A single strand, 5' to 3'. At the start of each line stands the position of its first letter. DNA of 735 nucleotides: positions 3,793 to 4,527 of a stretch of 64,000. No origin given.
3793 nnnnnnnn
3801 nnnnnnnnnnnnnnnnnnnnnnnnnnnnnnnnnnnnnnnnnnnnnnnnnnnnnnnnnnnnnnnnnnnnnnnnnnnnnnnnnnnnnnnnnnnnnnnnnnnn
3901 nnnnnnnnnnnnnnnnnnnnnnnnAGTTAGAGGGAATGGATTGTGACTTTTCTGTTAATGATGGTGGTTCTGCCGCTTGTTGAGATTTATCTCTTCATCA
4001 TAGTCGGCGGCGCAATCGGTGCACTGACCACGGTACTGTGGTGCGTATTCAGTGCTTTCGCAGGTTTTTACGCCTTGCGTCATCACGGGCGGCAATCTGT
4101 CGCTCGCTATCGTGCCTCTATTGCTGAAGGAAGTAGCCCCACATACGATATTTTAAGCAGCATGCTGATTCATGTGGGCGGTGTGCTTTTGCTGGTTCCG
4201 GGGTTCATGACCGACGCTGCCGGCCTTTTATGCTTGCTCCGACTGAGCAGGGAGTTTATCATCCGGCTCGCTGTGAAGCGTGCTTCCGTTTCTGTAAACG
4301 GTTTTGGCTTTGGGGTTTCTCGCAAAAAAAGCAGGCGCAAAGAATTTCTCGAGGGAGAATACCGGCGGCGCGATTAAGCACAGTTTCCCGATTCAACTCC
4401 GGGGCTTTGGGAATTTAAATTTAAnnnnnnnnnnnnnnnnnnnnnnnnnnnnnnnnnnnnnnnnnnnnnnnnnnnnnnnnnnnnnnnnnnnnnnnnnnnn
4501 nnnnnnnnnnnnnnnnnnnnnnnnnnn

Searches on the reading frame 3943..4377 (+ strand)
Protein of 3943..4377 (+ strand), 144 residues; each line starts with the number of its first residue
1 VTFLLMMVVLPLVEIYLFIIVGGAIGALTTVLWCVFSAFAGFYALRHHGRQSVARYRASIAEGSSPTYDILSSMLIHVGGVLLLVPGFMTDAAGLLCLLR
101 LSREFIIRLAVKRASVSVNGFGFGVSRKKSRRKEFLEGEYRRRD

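Call 85: search_protein_families(library=pfam, proteins=[window:3943-4377:+], max_evalue=0.01)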
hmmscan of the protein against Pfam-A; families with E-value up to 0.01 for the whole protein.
window:3943-4377:+ (144 aa): 1 family
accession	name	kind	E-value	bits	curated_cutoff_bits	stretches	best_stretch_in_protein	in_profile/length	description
PF04186.18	FxsA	-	7.4e-30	103.7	25.2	1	5-112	1-108/109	FxsA cytoplasmic membrane protein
